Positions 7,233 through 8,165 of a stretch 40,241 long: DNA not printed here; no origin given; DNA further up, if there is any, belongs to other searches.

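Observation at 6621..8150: Self-contained ParB-like / 60-aa / Mom-like GNAT operon ending in a tRNA-like element: candidate DNA-modification (anti-restriction) module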

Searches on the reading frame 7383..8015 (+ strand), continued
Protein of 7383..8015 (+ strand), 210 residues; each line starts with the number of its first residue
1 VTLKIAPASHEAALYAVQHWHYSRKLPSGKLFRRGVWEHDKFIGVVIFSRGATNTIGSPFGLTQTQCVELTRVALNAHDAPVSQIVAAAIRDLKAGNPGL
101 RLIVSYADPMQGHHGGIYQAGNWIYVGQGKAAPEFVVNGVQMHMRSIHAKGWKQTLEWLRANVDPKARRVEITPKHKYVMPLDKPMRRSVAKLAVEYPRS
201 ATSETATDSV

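Call 42: find_encoding_contigs(protein=P0003, flank=3000, max_places=2)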
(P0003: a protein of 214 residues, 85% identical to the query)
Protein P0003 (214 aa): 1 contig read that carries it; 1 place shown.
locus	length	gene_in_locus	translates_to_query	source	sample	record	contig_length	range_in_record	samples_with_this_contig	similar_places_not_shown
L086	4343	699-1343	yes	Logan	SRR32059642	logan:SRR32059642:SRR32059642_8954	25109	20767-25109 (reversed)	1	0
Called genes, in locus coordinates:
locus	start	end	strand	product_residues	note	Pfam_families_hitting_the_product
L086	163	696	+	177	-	PF02195:ParB_N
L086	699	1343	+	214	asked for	PF25680:Mom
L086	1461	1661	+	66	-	-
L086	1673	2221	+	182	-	-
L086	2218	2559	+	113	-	-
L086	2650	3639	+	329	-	PF06067:DUF932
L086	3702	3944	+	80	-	-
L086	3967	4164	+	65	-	-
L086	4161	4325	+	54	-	-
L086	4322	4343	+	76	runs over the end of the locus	-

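Call 43: find_encoding_contigs(protein=P0010, flank=3000, max_places=2)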
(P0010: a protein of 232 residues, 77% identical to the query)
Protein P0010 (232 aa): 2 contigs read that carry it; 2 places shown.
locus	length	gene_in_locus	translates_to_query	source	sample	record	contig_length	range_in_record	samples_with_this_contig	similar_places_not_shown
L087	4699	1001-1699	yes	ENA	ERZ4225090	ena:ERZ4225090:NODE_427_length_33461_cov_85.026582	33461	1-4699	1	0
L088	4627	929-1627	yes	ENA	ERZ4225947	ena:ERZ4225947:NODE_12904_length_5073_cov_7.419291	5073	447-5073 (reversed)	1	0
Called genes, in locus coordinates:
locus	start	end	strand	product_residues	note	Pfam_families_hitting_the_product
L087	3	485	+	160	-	?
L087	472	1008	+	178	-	PF02195:ParB_N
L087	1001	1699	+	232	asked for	PF25680:Mom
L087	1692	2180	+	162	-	PF05119:Terminase_4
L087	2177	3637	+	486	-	PF03354:TerL_ATPase, PF20441:TerL_nuclease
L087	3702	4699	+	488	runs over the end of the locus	PF04860:Phage_portal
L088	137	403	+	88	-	-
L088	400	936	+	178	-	PF02195:ParB_N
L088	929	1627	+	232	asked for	PF25680:Mom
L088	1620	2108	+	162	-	PF05119:Terminase_4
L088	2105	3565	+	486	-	PF03354:TerL_ATPase, PF20441:TerL_nuclease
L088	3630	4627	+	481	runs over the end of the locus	?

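Call 45: find_encoding_contigs(protein=P0014, flank=3000, max_places=2)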
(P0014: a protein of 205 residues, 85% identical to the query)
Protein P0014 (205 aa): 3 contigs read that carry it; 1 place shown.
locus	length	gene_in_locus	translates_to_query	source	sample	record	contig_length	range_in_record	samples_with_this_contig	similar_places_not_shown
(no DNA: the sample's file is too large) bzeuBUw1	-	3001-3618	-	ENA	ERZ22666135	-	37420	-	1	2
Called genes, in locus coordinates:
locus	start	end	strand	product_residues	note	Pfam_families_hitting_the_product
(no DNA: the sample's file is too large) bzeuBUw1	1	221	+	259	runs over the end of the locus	-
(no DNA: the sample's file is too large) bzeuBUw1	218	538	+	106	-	-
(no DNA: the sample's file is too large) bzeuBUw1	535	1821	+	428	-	PF00772:DnaB, PF03796:DnaB_C, PF13481:AAA_25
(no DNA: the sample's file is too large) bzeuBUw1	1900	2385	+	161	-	PF00436:SSB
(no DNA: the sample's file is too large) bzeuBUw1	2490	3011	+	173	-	PF02195:ParB_N (weak)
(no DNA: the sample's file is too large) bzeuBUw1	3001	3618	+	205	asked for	PF25680:Mom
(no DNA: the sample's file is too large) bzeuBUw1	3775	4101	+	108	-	-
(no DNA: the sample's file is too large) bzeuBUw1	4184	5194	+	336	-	PF06067:DUF932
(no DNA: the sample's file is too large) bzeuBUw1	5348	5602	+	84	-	-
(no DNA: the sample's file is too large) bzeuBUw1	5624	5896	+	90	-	-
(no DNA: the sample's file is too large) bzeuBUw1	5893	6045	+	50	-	-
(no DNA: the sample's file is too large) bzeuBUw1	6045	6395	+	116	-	-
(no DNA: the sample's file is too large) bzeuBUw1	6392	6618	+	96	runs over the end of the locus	-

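Call 46: find_encoding_contigs(protein=P0008, flank=3000, max_places=2)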
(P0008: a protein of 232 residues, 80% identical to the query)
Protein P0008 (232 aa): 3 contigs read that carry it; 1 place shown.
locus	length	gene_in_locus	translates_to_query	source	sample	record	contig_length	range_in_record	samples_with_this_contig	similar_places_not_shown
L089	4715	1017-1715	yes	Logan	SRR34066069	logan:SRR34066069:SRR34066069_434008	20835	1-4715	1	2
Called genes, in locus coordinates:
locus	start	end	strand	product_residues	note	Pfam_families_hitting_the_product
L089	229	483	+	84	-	-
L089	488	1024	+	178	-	PF02195:ParB_N (weak)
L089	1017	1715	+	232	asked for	PF25680:Mom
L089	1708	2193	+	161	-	PF05119:Terminase_4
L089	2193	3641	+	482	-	PF03354:TerL_ATPase, PF20441:TerL_nuclease (weak)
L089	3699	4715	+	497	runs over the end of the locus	PF04860:Phage_portal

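Call 47: find_encoding_contigs(protein=P0004, flank=3000, max_places=3)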
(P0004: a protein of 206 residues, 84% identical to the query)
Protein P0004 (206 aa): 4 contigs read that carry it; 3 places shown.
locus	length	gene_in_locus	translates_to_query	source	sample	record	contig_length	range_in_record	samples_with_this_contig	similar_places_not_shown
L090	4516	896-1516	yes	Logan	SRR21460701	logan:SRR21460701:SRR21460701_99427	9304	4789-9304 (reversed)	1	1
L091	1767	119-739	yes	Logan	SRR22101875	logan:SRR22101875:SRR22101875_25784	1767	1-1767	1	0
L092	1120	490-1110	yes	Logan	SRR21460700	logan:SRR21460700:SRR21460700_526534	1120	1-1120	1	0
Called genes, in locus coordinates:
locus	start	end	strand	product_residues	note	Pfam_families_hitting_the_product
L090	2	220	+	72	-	?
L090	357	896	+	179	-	PF02195:ParB_N (weak)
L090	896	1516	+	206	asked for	PF25680:Mom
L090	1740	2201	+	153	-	-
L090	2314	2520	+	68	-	-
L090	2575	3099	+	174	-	-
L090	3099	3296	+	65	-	-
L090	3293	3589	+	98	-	-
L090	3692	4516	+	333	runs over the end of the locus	PF06067:DUF932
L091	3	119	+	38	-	?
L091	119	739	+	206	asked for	PF25680:Mom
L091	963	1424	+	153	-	-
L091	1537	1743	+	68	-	-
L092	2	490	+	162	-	?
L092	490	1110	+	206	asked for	PF25680:Mom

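Call 63: get_annotated_region(hit=H35, flank=2500)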
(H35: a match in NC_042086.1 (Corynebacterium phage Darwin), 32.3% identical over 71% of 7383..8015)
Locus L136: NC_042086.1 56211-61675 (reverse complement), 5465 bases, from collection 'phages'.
description: Corynebacterium phage Darwin, complete genome.
organism: Corynebacterium phage Darwin (NCBI taxid 2047869)
taxonomy: Viruses; Duplodnaviria; Heunggongvirae; Uroviricota; Caudoviricetes; Zierdtviridae; Toshachvirinae; Ceetrepovirus; Corynebacterium virus Darwin
host: Corynebacterium vitaeruminis NCIB 9291; source: soil; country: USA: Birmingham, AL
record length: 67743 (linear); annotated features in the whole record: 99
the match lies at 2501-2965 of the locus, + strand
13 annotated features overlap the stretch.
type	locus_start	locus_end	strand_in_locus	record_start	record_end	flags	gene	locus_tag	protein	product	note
CDS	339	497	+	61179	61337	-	-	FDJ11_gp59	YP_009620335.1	hypothetical protein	-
CDS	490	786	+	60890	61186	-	-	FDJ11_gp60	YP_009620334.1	hypothetical protein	-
CDS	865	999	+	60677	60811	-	-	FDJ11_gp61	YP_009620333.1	hypothetical protein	-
CDS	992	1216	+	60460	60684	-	-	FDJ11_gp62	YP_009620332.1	hypothetical protein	-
CDS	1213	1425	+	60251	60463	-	-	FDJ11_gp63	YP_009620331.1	hypothetical protein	-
CDS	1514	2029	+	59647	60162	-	-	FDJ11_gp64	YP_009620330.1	hypothetical protein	-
CDS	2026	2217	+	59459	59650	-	-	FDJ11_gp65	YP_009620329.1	hypothetical protein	-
CDS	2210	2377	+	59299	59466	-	-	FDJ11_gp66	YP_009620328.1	hypothetical protein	-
CDS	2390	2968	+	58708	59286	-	-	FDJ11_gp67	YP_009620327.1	Mom-like DNA modification protein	-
CDS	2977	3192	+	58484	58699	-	-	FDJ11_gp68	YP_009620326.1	hypothetical protein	-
CDS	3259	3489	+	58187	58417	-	-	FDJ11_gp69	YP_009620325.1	hypothetical protein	-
CDS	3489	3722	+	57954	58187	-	-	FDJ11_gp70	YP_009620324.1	hypothetical protein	-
CDS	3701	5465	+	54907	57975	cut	-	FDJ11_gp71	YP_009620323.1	ribonucleotide reductase large subunit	-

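Call 64: get_annotated_region(hit=H24, flank=2500)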
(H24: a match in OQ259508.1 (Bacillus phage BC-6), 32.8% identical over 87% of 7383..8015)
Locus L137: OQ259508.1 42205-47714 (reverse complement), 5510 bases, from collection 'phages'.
description: Bacillus phage BC-6, complete genome.
organism: Bacillus phage BC-6 (NCBI taxid 3028153)
taxonomy: Viruses; Duplodnaviria; Heunggongvirae; Uroviricota; Caudoviricetes
host: Bacillus cereus; source: sewage; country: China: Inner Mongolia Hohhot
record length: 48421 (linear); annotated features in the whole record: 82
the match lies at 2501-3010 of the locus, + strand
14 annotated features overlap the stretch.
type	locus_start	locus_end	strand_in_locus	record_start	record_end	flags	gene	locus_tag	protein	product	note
CDS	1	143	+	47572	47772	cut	-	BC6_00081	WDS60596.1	hypothetical protein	-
CDS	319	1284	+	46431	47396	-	-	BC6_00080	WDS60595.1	hypothetical protein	-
CDS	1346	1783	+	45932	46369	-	-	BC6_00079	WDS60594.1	hypothetical protein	-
CDS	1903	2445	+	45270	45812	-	-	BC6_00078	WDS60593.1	hypothetical protein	-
CDS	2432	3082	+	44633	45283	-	-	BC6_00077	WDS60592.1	acetyltransferase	-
CDS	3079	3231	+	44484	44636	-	-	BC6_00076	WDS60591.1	hypothetical protein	-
CDS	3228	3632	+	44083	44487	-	-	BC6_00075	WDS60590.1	hypothetical protein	-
CDS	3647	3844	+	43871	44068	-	-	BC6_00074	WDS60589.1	hypothetical protein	-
CDS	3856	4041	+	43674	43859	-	-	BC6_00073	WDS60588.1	hypothetical protein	-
CDS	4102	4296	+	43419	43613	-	-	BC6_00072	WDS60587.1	hypothetical protein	-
CDS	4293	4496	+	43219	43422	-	-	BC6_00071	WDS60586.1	hypothetical protein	-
CDS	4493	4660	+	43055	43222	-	-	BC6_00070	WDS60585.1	hypothetical protein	-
CDS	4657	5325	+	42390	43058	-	-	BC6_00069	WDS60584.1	hypothetical protein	-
CDS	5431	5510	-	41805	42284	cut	-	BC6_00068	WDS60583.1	hypothetical protein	-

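Call 65: get_annotated_region(hit=H27, flank=2500)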
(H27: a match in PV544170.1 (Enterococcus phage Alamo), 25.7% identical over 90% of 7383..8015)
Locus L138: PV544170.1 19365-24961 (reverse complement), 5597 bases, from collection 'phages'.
description: Enterococcus phage Alamo, complete genome.
organism: Enterococcus phage Alamo (NCBI taxid 3421139)
taxonomy: Viruses; Duplodnaviria; Heunggongvirae; Uroviricota; Caudoviricetes; Efquatrovirus
host: Enterococcus faecalis ATCC 29212; source: raw sewage; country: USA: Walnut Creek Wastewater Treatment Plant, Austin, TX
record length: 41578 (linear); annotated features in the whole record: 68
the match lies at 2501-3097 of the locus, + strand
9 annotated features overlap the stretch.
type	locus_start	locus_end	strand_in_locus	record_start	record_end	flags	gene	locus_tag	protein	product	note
CDS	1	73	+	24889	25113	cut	-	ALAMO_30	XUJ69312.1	hypothetical protein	30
CDS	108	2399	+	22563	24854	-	-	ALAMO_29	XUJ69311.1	DNA polymerase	29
CDS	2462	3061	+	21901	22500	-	-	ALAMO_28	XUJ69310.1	Mom-like DNA modification protein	28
CDS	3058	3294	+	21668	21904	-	-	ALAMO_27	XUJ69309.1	thioredoxin domain protein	27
CDS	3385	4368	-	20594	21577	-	-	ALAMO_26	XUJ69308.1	endolysin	26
CDS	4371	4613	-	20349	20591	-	-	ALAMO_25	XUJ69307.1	holin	25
CDS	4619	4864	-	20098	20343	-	-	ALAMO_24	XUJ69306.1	holin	24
CDS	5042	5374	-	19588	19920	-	-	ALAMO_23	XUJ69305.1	hypothetical protein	23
CDS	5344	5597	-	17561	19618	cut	-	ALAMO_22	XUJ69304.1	minor tail protein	22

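Call 66: get_annotated_region(hit=H34, flank=2500)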
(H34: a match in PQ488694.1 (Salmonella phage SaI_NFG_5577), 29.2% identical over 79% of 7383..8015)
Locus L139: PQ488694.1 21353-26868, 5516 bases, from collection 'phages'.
description: Salmonella phage SaI_NFG_5577, complete genome.
organism: Salmonella phage SaI_NFG_5577 (NCBI taxid 3378339)
taxonomy: Viruses; Duplodnaviria; Heunggongvirae; Uroviricota; Caudoviricetes
host: Salmonella enterica subsp. enterica serovar Infantis; source: poultry feces; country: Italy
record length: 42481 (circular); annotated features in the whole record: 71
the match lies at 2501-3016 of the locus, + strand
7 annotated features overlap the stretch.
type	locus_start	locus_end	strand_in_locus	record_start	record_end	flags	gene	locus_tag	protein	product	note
CDS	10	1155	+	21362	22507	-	-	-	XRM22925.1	exonuclease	RNA and nucleotide metabolism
CDS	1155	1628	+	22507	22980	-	-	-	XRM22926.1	HNH endonuclease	RNA and nucleotide metabolism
CDS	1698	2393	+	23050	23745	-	-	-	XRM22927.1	hypothetical protein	-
CDS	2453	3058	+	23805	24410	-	-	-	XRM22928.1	Mom-like DNA modification protein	-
CDS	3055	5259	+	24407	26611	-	-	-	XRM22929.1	DNA polymerase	RNA and nucleotide metabolism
CDS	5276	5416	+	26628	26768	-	-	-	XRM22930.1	hypothetical protein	-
CDS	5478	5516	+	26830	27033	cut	-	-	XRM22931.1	hypothetical protein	-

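Call 87: find_encoding_contigs(protein=P0002, flank=3000, max_places=2)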
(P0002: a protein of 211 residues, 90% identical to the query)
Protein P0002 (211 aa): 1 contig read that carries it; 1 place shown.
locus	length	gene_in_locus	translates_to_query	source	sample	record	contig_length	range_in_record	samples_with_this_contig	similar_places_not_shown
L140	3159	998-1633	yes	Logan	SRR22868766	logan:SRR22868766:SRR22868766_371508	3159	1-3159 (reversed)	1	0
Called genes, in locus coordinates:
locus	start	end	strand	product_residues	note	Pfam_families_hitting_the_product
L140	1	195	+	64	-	?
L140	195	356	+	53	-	-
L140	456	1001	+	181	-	PF02195:ParB_N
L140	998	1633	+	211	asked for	PF25680:Mom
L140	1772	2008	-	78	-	-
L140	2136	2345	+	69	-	-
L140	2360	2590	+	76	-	-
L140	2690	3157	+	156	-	?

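Call 98: search_protein_families(library=ncbifam, proteins=[window:7383-8015:+], max_evalue=0.01)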
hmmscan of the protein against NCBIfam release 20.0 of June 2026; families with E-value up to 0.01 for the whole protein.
window:7383-8015:+ (210 aa): 1 family
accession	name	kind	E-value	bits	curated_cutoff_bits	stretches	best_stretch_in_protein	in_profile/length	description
NF045478.1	XF1762_fam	equivalog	5e-07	29.7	50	1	5-132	2-120/143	XF1762 family protein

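Call 104: find_related_loci(query=A9, collection=genome_contigs, flank=2500)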
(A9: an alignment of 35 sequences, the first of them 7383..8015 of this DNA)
Query A9 (210 aa) in genome_contigs; peptide patterns used: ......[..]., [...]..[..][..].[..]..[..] (x = any residue, [..] = any of these).
97 stretches matched a pattern; 60 encode a relative of the query (tblastn E <= 1e-3); 60 distinct loci.
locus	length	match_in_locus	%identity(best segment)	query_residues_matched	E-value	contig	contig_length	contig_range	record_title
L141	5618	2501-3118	55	1-205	5e-69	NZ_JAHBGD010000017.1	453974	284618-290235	Ancylobacter defluvii strain VKM B-2789 GCM70017653_17, whole genome shotgun sequence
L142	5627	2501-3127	53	1-208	1e-68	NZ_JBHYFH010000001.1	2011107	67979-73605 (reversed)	MAG: Oceanicaulis sp. isolate CCAP1475_9_bin-010 CCAP1475_9_bin-010_c1, whole genome shotgun sequence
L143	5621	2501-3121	52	3-201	4e-67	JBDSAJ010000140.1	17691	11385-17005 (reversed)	MAG: Umezawaea sp. isolate cluster1_bin.107 k127_5188477, whole genome shotgun sequence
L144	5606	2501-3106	53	3-203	2e-66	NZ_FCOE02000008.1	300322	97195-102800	Caballeronia pedi isolate LMG 29323, whole genome shotgun sequence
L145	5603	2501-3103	54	3-202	1e-66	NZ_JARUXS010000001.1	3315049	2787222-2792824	Caballeronia sp. LZ035 Scaffold_1_1, whole genome shotgun sequence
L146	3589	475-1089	49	3-199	6e-66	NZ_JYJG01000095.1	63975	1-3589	Lentzea aerocolonigenes strain NRRL B-16140 contig20.1, whole genome shotgun sequence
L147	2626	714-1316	50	3-208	4e-66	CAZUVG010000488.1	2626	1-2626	MAG TPA_asm: uncultured Roseicyclus sp. isolate SRP332253_co1_154 genome assembly, contig: NODE_58593_length_2626_cov_4.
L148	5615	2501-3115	51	3-199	8e-66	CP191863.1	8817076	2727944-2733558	Actinosynnema sp. CA-248983 chromosome, complete genome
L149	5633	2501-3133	53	1-204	2e-65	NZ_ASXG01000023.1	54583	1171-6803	Amycolatopsis orientalis DSM 43388 contig_91, whole genome shotgun sequence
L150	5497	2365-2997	53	1-204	1e-64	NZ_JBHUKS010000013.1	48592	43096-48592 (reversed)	Amycolatopsis silviterrae strain CGMCC 4.7641 platanus_K_21_77_13, whole genome shotgun sequence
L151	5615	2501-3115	52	3-208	8e-65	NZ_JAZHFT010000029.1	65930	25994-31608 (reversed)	Consotaella aegiceratis strain CSK11QG-6 Scaffold29, whole genome shotgun sequence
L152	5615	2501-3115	47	3-199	5e-63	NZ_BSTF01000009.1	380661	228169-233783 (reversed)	Lentzea sp. NBRC 102530 sequence09, whole genome shotgun sequence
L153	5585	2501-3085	54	3-190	2e-62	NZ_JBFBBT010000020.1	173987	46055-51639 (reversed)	Amycolatopsis sp. NPDC051102 NPDC051102_41_B7.ctg-0020, whole genome shotgun sequence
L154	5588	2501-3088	53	8-203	2e-62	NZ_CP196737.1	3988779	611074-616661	Ralstonia sp. 25C chromosome 1, complete sequence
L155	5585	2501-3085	54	3-190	3e-62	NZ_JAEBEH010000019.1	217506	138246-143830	Amycolatopsis sp. cmx-4-68 cmx-4-68_NODE_19_length_217506_cov_19.489951, whole genome shotgun sequence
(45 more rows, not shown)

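Call 107: predict_structure(alignment_id=A9)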
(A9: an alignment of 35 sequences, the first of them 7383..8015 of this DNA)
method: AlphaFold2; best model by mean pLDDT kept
length: 210 residues; sequences in the alignment: 35
mean_pLDDT: 90.0   pTM: 0.82
mean pLDDT of the five models: 90.0, 89.9, 89.7, 88.2, 87.1
residues with pLDDT >= 90: 159; 70-90: 38; 50-70: 3; < 50: 10
segments of 3 or more residues with pLDDT < 50: 201-210
pLDDT, mean of each block of 10 residues (from residue 1): 93 98 91 97 96 85 95 96 95 96 92 78 89 92 92 96 97 92 96 86 38
secondary structure, 60 per line:
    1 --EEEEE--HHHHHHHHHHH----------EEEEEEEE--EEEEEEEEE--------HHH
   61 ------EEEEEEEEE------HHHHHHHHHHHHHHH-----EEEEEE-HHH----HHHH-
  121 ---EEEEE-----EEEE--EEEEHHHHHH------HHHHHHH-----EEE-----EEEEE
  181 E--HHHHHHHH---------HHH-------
elements in order: E3-7 H10-20 E31-38 E41-49 E67-75 H82-96 E102-107 H116-119 E124-128 E134-137 E140-143 H144-149 H156-162 E168-170 E176-181 H184-191

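Call 112: fold_search(model_id=the predicted structure, library=pdb)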
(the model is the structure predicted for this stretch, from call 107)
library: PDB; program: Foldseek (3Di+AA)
matches with E <= 10: 865; with E <= 0.001: 10
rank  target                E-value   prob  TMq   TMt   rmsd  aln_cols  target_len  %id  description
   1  8bv8_A                9.0e-11  1.00  0.71  0.67   5.0       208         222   24  Crystal structure of the phage Mu protein Mom inactive mutant S124A (released 2023-12-20)
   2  8bv8_B                1.7e-10  1.00  0.68  0.70   4.4       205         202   20  Crystal structure of the phage Mu protein Mom inactive mutant S124A (released 2023-12-20)
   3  8iyo_D                1.5e-04  1.00  0.48  0.59   4.7       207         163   11  Crystal structure of a protein acetyltransferase, HP0935, acetyl-CoA bound form (released 2024-04-10)
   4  8iyo_A                1.6e-04  1.00  0.48  0.59   4.8       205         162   11  Crystal structure of a protein acetyltransferase, HP0935, acetyl-CoA bound form (released 2024-04-10)
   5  5e96                  2.2e-04  1.00  0.46  0.60   6.5       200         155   10  Crystal structure of aminoglycoside 6'-acetyltransferase type Ii (released 2016-07-06)
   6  8iyo_B                5.8e-04  1.00  0.48  0.59   4.7       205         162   12  Crystal structure of a protein acetyltransferase, HP0935, acetyl-CoA bound form (released 2024-04-10)
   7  5icw_C                6.5e-04  1.00  0.50  0.58   5.5       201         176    8  Crystal structure of human NatF (hNaa60) homodimer bound to Coenzyme A (released 2016-06-22)
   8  3exn                  6.5e-04  1.00  0.43  0.56   4.8       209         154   14  Crystal structure of acetyltransferase from Thermus thermophilus HB8 (released 2009-01-06)
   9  5icw_D                8.8e-04  1.00  0.49  0.57   5.6       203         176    9  Crystal structure of human NatF (hNaa60) homodimer bound to Coenzyme A (released 2016-06-22)
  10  5icv_A                8.8e-04  1.00  0.48  0.55   5.1       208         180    8  Crystal structure of human NatF (hNaa60) bound to a bisubstrate analogue (released 2016-06-22)
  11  2pr8_A                1.1e-03  1.00  0.43  0.51   6.7       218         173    9  crystal structure of aminoglycoside N-acetyltransferase AAC(6')-Ib11 (released 2008-04-08)
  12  5jph_B                1.2e-03  1.00  0.44  0.60   5.1       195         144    9  Structure of a GNAT acetyltransferase SACOL1063 from Staphylococcus aureus in complex with CoA (released 2016-06-29)
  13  2vi7_B                1.3e-03  1.00  0.44  0.53   6.4       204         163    8  Structure of a Putative Acetyltransferase (PA1377)from Pseudomonas aeruginosa (released 2008-05-20)
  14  4r9m_C                1.4e-03  1.00  0.46  0.57   7.2       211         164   10  Crystal structure of spermidine N-acetyltransferase from Escherichia coli (released 2014-11-05)
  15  1yvk_A                1.5e-03  1.00  0.44  0.57   7.7       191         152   12  Crystal Structure of the Bacillis subtilis Acetyltransferase in complex with CoA, Northeast Structural Genomics Target (released 2005-02-22)
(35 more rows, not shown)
